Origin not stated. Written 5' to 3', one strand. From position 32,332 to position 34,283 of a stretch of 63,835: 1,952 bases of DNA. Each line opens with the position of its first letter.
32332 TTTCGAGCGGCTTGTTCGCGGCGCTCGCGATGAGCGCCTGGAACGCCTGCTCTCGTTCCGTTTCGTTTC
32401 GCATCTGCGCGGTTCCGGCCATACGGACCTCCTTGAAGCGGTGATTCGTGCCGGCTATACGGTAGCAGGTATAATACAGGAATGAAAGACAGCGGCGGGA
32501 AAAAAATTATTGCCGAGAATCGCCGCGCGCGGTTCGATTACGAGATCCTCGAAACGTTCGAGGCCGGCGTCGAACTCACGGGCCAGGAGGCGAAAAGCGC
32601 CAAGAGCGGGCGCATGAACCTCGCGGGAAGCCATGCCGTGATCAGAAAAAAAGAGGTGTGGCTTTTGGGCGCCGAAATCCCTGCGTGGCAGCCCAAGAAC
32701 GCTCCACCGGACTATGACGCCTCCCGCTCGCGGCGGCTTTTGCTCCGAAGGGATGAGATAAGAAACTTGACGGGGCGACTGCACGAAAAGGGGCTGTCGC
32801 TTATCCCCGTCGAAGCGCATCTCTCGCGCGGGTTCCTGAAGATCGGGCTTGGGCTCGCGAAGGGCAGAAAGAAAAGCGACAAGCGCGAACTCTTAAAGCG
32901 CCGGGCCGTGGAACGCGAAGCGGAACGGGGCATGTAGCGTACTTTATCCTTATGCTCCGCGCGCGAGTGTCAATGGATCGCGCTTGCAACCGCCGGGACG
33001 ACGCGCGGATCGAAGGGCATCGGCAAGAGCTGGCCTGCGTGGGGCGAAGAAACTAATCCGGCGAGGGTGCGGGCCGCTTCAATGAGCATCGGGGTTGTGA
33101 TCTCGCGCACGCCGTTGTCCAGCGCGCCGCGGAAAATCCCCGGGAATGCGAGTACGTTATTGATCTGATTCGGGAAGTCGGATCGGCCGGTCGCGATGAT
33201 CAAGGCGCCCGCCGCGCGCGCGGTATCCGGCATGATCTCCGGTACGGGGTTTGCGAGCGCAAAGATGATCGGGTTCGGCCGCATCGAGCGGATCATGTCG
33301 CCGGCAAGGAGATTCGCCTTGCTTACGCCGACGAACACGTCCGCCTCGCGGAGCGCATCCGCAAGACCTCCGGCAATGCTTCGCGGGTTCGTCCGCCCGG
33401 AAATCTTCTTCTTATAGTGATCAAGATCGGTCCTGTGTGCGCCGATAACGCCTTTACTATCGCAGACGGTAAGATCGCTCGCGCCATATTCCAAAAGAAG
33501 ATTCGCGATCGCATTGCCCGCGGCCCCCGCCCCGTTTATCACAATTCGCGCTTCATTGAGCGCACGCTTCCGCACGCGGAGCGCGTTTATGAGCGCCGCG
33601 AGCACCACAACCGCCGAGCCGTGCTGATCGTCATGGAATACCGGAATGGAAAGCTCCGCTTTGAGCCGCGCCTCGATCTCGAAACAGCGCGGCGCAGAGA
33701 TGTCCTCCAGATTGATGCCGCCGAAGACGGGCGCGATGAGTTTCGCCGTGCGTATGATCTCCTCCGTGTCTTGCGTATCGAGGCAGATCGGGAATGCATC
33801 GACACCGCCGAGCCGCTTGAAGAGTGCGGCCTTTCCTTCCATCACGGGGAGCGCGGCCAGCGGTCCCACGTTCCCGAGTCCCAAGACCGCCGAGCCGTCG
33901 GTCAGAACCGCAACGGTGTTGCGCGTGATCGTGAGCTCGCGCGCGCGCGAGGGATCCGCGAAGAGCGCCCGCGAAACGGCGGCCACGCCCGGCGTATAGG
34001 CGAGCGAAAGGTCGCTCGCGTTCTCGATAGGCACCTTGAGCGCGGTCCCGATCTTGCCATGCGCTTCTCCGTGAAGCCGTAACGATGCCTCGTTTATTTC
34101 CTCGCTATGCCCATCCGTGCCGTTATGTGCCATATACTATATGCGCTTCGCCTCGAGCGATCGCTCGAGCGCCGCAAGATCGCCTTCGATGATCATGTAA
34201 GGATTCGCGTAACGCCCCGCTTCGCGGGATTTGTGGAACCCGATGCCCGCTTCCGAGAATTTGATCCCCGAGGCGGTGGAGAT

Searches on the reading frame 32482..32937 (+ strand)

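Call 10: search_protein_families(library=pfam, proteins=[window:32482-32937:+], max_evalue=0.01)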
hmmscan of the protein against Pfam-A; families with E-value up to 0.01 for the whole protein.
window:32482-32937:+ (151 aa): 1 family
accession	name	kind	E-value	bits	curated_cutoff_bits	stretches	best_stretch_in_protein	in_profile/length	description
PF01668.23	SmpB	-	5.5e-44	150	27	1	10-151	1-141/143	SmpB protein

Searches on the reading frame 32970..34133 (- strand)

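Call 10: search_protein_families(library=pfam, proteins=[window:32970-34133:-], max_evalue=0.01)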
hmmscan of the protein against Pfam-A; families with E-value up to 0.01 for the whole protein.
window:32970-34133:- (387 aa): 4 families
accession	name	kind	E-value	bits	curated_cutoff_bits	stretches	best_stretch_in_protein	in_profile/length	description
PF00390.24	malic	-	1.7e-27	96.8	23.1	2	26-125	2-123/182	Malic enzyme, N-terminal domain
PF03949.21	Malic_M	-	4.7e-23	82.2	23.5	1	172-371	3-237/258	Malic enzyme, NAD binding domain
PF00208.27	ELFV_dehydrog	-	1.5e-05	25.2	23.4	1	178-231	18-69/241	Glutamate/Leucine/Phenylalanine/Valine dehydrogenase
PF00899.27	ThiF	-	0.0011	18.6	28.1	1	190-226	16-52/238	ThiF family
